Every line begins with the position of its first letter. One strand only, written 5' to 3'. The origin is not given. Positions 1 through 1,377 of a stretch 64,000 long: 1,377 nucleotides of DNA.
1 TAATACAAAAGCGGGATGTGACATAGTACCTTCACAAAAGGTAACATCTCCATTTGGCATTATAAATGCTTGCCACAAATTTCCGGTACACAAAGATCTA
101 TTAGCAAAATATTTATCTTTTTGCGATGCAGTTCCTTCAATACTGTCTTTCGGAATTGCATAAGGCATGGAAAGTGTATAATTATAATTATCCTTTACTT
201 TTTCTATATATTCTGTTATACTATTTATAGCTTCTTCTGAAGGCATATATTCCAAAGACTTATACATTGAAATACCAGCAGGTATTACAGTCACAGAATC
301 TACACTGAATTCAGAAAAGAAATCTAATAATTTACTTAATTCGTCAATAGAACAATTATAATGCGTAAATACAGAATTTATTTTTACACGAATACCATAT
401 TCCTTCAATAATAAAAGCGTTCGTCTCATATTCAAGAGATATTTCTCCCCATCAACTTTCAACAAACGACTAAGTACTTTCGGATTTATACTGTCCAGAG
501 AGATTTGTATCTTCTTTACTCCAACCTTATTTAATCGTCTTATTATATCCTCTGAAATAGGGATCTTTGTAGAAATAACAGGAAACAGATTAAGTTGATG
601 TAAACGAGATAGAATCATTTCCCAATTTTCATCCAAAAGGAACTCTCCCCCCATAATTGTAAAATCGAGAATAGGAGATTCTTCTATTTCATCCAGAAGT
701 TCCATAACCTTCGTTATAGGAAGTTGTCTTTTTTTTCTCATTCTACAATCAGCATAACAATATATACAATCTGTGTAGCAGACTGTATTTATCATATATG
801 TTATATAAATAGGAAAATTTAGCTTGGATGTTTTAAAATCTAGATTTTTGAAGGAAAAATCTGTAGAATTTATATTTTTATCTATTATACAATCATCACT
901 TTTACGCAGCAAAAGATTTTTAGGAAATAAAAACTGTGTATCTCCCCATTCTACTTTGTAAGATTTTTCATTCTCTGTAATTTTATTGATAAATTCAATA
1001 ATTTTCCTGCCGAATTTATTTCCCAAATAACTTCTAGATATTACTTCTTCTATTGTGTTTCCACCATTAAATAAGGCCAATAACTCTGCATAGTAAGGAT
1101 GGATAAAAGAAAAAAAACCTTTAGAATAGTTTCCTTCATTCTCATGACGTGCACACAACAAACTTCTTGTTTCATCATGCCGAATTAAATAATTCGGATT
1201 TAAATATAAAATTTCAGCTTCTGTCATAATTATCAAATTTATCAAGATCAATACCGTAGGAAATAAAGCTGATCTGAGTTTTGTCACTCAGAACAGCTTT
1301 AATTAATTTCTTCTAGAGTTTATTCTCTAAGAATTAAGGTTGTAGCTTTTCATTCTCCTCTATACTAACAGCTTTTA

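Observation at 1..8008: Radical-SAM / double-glycine RiPP locus with its own exporter and membrane-anchored regulator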

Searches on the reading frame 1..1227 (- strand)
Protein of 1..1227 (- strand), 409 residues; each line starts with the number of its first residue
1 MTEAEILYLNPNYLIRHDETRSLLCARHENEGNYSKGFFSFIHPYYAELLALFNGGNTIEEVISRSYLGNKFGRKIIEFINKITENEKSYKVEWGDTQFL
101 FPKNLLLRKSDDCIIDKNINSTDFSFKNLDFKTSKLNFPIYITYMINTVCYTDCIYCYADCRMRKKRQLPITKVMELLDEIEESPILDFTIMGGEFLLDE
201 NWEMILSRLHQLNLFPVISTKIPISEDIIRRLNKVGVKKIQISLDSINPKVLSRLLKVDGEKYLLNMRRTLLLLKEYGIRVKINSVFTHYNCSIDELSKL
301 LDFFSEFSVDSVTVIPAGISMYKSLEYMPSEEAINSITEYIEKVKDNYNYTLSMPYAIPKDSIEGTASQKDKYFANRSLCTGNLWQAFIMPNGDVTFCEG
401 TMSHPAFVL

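Call 5: search_protein_families(library=ncbifam, proteins=[window:1-1227:-], max_evalue=0.01)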
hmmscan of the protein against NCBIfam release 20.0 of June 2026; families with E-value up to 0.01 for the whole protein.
window:1-1227:- (409 aa): 37 families (the best 25 are shown)
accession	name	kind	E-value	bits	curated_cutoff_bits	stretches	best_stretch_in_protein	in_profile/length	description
TIGR02668.1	moaA_archaeal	equivalog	9.5e-15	54.3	325.25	1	144-350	14-219/303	GTP 3',8-cyclase MoaA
TIGR02666.1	moaA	equivalog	9.8e-14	51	284.05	1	148-344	18-223/336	GTP 3',8-cyclase MoaA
TIGR04055.1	rSAM_NirJ2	equivalog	1.5e-13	51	500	1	147-344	7-204/326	putative heme d1 biosynthesis radical SAM protein NirJ2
NF038283.1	viperin_w_prok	equivalog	2.4e-13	49.9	180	1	141-298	3-172/281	viperin family antiviral radical SAM protein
NF001199.0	PRK00164.2-1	equivalog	2.8e-12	46.4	231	1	145-308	17-179/308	GTP 3',8-cyclase MoaA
TIGR04053.2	TIGR04053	equivalog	4.9e-12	45.8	395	1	139-318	7-190/366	TIGR04053 family radical SAM/SPASM domain-containing protein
TIGR02109.1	PQQ_syn_pqqE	equivalog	7.6e-12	44.8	381.35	1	137-359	4-227/358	pyrroloquinoline quinone biosynthesis protein PqqE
TIGR03962.1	mycofact_rSAM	equivalog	2.7e-11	43.2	265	1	135-303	7-175/339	mycofactocin radical SAM maturase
TIGR04317.1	W_rSAM_matur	equivalog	3.7e-11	42.7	380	1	146-327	10-197/349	tungsten cofactor oxidoreductase radical SAM maturase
TIGR04303.1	GeoRSP_rSAM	equivalog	4.3e-10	39.7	400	1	137-311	2-171/325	GeoRSP system radical SAM/SPASM protein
TIGR04054.1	rSAM_NirJ1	equivalog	4e-09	35.6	650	1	142-307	38-200/387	putative heme d1 biosynthesis radical SAM protein NirJ1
NF050035.1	rSAM_WgK_link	exception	6e-09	35.4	650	1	138-302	7-169/367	radical SAM/SPASM peptide maturase WgkB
TIGR04545.1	rSAM_ahbD_hemeb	equivalog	1.1e-08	34.9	500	1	142-311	2-169/339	heme b synthase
NF045574.1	sacti_mat_StsB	exception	3.6e-08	32.7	625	1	141-315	97-267/466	StsB family radical SAM/SPASM domain sactipeptide maturase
TIGR04051.1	rSAM_NirJ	equivalog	5e-08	32.3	515.45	1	148-311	10-170/354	heme d1 biosynthesis radical SAM protein NirJ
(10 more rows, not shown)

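Call 6: search_protein_families(library=pfam, proteins=[window:1-1227:-], max_evalue=0.01)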
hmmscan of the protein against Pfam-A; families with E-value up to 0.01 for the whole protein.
window:1-1227:- (409 aa): 3 families
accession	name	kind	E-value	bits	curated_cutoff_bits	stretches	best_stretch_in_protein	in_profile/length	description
PF04055.27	Radical_SAM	-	6.3e-16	59.4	29.5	1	147-287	4-150/166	Radical SAM superfamily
PF17835.6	NOG1_N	-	0.0066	17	22.9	0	41-114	69-143/160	NOG1 N-terminal helical domain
PF13353.11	Fer4_12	-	0.0098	16.6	22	0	149-207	14-72/137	4Fe-4S single cluster domain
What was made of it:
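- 1..1227 (-): N-terminal 409 of 486 aa of the rSAM/SPASM peptide maturase (rSAM1). It comprises an RRE-like N-domain (~1-110), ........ (C150/C154/C157), GGE (193-195) and the first two SPASM Cys (C380, C398). The gene leaves the window. PF04055 6.3e-16 (call 6).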

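Call 7: find_homologous_proteins(query=window:1-1227:-, max_evalue=0.00001)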
Query window:1-1227:- (409 aa): 151 proteins with E <= 0.00001 among 5543 candidates; the best 120 are listed.
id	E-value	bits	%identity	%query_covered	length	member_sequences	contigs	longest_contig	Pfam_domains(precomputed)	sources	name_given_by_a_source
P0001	1.4e-265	898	97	100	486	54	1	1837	PF13186.12,PF04055.28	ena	-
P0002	4.4e-195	666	70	100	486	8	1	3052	PF13186.12,PF04055.28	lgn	-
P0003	5.7e-178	610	66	100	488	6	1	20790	PF13186.12,PF04055.28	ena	-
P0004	2.9e-176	604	65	100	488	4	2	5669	PF13186.12,PF04055.28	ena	-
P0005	3.0e-176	604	65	100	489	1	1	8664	PF13186.12,PF04055.28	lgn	-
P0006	1.3e-173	596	64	100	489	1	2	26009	PF13186.12,PF04055.28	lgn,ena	-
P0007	8.4e-164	563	60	100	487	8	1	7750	PF13186.12,PF04055.28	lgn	-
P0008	3.1e-156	538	58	100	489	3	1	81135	PF13186.12,PF04055.28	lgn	-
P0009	8.1e-152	524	57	100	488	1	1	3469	PF13186.12,PF04055.28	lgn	-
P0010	1.7e-150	520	57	100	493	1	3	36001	PF13186.12,PF04055.28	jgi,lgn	-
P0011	8.9e-149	514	56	100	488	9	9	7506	PF13186.12,PF04055.28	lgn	-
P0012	3.9e-147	508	57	100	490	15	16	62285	PF13186.12,PF04055.28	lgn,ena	-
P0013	2.4e-119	417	67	68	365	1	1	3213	PF04055.28,PF03720.23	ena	-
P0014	3.3e-112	393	47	99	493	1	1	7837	PF13186.12,PF04055.28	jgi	jgi:radical SAM protein with 4Fe4S-binding SPASM domain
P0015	5.7e-111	389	47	99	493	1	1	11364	PF13186.12,PF04055.28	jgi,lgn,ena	-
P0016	1.3e-109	385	47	99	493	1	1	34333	PF13186.12,PF04055.28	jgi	jgi:MoaA/NifB/PqqE/SkfB family radical SAM enzyme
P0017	2.5e-89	318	45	91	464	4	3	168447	PF13186.12,PF04055.28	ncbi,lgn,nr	ncbi:MAG: radical SAM protein [Bacteroides sp.]|nr:radical SAM protein [Bacteroides sp.]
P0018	3.9e-76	275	56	57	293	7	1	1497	PF13186.12,PF04055.28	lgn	-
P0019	1.5e-68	250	35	98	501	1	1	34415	PF13186.12,PF04055.28,PF13353.12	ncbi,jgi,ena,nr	ncbi:MAG: radical SAM protein [Marinilabiliaceae bacterium]|nr:radical SAM protein [Marinilabiliacea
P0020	2.2e-68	249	35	99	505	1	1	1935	PF13186.12,PF04055.28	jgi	jgi:radical SAM protein with 4Fe4S-binding SPASM domain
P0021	2.1e-67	246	34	98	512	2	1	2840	PF13186.12,PF04055.28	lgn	-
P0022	2.8e-67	246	36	98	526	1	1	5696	PF13186.12,PF04055.28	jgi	jgi:radical SAM protein with 4Fe4S-binding SPASM domain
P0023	3.7e-67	245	35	98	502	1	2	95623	PF13186.12,PF04055.28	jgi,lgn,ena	-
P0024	3.9e-67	245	38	98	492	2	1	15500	PF13186.12,PF04055.28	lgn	-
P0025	2.9e-66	242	33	98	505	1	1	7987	PF13186.12,PF04055.28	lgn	-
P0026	8.1e-66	241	35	98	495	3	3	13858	PF13186.12,PF04055.28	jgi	jgi:radical SAM protein with 4Fe4S-binding SPASM domain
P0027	1.8e-65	240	34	99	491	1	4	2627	PF13186.12,PF04055.28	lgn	-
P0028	1.2e-64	237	36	99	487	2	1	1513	PF13186.12,PF04055.28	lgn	-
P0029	1.2e-63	234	33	100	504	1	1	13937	PF13186.12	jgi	jgi:MoaA/NifB/PqqE/SkfB family radical SAM enzyme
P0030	5.4e-63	231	33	100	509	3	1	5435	PF13186.12,PF04055.28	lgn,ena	-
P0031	6.8e-63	231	34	99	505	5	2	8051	PF13186.12,PF04055.28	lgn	-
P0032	2.7e-62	229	36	99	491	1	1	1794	PF13186.12,PF04055.28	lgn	-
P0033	3.2e-62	229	36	96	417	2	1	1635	PF04055.28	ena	-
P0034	3.7e-62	229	34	99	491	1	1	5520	PF13186.12,PF04055.28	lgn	-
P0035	5.4e-62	228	36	99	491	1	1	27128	PF13186.12,PF04055.28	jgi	-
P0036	8.9e-62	227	33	98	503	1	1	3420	PF13186.12,PF04055.28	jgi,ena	-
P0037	1.3e-61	227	35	91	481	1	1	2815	PF13186.12,PF04055.28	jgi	jgi:radical SAM protein with 4Fe4S-binding SPASM domain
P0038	1.4e-61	227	34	98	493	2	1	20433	PF13186.12,PF04055.28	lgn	-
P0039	4.4e-60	222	32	100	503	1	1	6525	PF13186.12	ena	-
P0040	6.0e-59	218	32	99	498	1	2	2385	PF13186.12,PF04055.28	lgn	-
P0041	6.2e-59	218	33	98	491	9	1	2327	PF13186.12,PF04055.28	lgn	-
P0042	7.8e-59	218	33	99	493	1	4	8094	PF13186.12,PF04055.28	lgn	-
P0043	1.3e-58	217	33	99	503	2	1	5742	PF13186.12,PF04055.28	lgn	-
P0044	2.5e-58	216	33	100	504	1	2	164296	PF13186.12,PF04055.28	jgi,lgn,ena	jgi:radical SAM protein with 4Fe4S-binding SPASM domain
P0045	3.0e-58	216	36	100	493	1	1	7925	PF13186.12,PF04055.28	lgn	-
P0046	2.5e-57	213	33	98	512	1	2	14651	PF13186.12,PF04055.28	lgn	-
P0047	2.5e-57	213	33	98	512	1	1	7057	PF13186.12,PF04055.28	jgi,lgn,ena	-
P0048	9.5e-57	211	44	57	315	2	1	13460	PF13186.12,PF04055.28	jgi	jgi:radical SAM protein with 4Fe4S-binding SPASM domain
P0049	1.5e-56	210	32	99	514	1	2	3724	PF13186.12,PF04055.28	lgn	-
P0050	1.9e-56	210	33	100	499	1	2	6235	PF13186.12,PF04055.28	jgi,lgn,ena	-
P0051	2.2e-56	210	32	100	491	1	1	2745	PF13186.12,PF04055.28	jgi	jgi:MoaA/NifB/PqqE/SkfB family radical SAM enzyme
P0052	3.2e-56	209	30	99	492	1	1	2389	PF13186.12,PF04055.28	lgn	-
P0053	5.0e-56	209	34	98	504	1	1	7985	PF13186.12,PF04055.28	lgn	-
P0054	5.1e-56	208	35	99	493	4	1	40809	PF13186.12,PF04055.28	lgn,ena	-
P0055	5.7e-56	208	35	96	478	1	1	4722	PF13186.12,PF04055.28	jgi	-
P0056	1.2e-55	207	33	99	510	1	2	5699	PF13186.12,PF04055.28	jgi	jgi:radical SAM protein with 4Fe4S-binding SPASM domain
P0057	1.2e-55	207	33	99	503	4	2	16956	PF13186.12,PF04055.28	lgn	-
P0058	1.3e-55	207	34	98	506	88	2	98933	PF13186.12,PF04055.28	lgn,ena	-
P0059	3.4e-55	206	32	99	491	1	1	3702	PF13186.12,PF04055.28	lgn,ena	-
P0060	8.5e-55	204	32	98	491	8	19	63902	PF13186.12,PF04055.28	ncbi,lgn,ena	-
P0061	1.1e-54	204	32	99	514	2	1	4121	PF13186.12,PF04055.28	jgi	jgi:radical SAM protein with 4Fe4S-binding SPASM domain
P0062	1.3e-54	204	32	99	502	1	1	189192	PF13186.12,PF04055.28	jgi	jgi:radical SAM protein with 4Fe4S-binding SPASM domain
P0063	1.3e-54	204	33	100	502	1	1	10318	PF13186.12,PF04055.28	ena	-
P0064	1.6e-54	204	31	100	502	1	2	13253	PF13186.12,PF04055.28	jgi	jgi:radical SAM protein with 4Fe4S-binding SPASM domain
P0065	3.3e-54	203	32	99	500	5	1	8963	PF13186.12,PF04055.28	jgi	-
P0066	3.8e-54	202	33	96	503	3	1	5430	PF13186.12,PF04055.28,PF19238.6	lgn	-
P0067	4.4e-54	202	33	98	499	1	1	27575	PF13186.12,PF04055.28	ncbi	ncbi:MAG: radical SAM protein [Bacteroidales bacterium]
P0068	9.6e-54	201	33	97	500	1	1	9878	PF13186.12,PF04055.28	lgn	-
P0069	1.3e-53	201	33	96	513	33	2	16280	PF13186.12,PF04055.28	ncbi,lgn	-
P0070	1.8e-53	200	31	98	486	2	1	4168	PF13186.12,PF04055.28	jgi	jgi:radical SAM protein with 4Fe4S-binding SPASM domain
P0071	3.6e-53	199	34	96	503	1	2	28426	PF13186.12,PF04055.28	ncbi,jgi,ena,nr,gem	ncbi:MAG: radical SAM protein [Bacteroidales bacterium]|nr:radical SAM protein [Bacteroidales bacter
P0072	6.2e-53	198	33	98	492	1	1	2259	PF13186.12,PF04055.28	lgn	-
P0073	1.1e-52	197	32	98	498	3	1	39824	PF13186.12,PF04055.28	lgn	-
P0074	1.3e-52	197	33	96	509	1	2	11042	PF13186.12,PF04055.28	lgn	-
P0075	1.3e-52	197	31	83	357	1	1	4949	PF04055.28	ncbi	-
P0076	1.5e-52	197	30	98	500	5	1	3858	PF13186.12,PF04055.28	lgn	-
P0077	3.1e-52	196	32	99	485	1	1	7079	PF13186.12,PF04055.28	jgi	jgi:radical SAM protein with 4Fe4S-binding SPASM domain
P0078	4.1e-52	196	32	100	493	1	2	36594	PF13186.12,PF04055.28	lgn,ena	-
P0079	6.6e-52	195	31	99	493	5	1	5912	PF13186.12,PF04055.28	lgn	-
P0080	9.5e-52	194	32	98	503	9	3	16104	PF13186.12,PF04055.28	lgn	-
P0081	1.4e-51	194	33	100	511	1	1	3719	PF13186.12,PF04055.28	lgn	-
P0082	1.4e-51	194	32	100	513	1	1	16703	PF13186.12,PF04055.28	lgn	-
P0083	1.7e-51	194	34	97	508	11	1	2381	PF13186.12,PF04055.28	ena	-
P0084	3.3e-51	193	32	96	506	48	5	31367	PF13186.12,PF04055.28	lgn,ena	-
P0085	3.9e-51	192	32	96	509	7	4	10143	PF13186.12,PF04055.28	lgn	-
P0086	8.8e-51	191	30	98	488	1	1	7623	PF13186.12,PF04055.28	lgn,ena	-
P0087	9.5e-51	191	31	97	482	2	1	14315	PF13186.12,PF04055.28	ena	-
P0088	3.4e-50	189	30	98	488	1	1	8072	PF13186.12,PF04055.28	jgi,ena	jgi:radical SAM protein with 4Fe4S-binding SPASM domain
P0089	4.8e-50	189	31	96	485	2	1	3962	PF13186.12,PF04055.28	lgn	-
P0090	5.9e-49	185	33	96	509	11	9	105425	PF13186.12,PF04055.28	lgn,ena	-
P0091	2.7e-48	183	30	100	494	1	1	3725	PF13186.12,PF04055.28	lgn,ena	-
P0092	2.8e-48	183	32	97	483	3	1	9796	PF13186.12,PF04055.28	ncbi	ncbi:MAG: radical SAM protein [Bacteroidales bacterium]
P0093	5.6e-48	182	29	98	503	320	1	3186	PF13186.12,PF04055.28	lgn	-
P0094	5.8e-48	182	32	86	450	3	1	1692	PF13186.12,PF04055.28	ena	-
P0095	1.3e-47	181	36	85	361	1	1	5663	PF04055.28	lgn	-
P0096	2.8e-47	180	30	96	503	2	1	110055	PF13186.12,PF04055.28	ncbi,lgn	-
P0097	5.5e-47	179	31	100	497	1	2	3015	PF13186.12,PF04055.28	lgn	-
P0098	9.4e-47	178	31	97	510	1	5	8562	PF13186.12,PF04055.28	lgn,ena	-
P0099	3.0e-46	176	30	98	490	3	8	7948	PF13186.12,PF04055.28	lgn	-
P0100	1.3e-44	171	31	98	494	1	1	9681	PF13186.12,PF04055.28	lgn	-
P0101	1.6e-44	171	31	100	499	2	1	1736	PF13186.12,PF04055.28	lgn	-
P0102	1.9e-44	170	31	98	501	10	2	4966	PF13186.12,PF04055.28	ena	-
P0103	2.2e-44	170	35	65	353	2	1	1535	PF13186.12,PF04055.28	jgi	jgi:radical SAM protein with 4Fe4S-binding SPASM domain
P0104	3.6e-44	169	29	100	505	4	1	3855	PF13186.12,PF04055.28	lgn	-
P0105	5.5e-44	169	31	99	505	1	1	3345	PF13186.12,PF04055.28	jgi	-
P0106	8.8e-44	168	31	98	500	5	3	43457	PF13186.12,PF04055.28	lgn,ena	-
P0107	1.2e-43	168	30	89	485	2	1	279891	PF13186.12,PF04055.28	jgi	jgi:radical SAM protein with 4Fe4S-binding SPASM domain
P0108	3.3e-43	166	31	99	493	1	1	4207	PF13186.12,PF04055.28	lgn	-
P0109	4.4e-43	166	30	100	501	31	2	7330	PF13186.12,PF04055.28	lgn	-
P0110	2.5e-42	163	29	98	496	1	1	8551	PF13186.12,PF04055.28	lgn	-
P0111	3.9e-42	163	32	82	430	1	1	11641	PF13186.12,PF04055.28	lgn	-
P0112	4.8e-42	162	28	100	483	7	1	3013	PF13186.12,PF04055.28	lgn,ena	-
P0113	7.1e-42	162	29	88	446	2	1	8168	PF13186.12,PF04055.28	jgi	jgi:radical SAM protein with 4Fe4S-binding SPASM domain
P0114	4.3e-41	159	29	98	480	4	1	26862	PF13186.12,PF04055.28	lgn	-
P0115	1.3e-40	158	31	81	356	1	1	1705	PF04055.28,PF19238.6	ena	-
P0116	8.5e-40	155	30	100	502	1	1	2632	PF13186.12,PF04055.28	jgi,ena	-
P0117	8.7e-40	155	29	100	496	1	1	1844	PF13186.12,PF04055.28,PF13353.12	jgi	jgi:radical SAM protein with 4Fe4S-binding SPASM domain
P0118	1.7e-39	154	27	98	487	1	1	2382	PF13186.12,PF04055.28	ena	-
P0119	2.3e-39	154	30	99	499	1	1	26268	PF13186.12,PF04055.28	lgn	-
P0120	3.3e-39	153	30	100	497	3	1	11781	PF13186.12,PF04055.28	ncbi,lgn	-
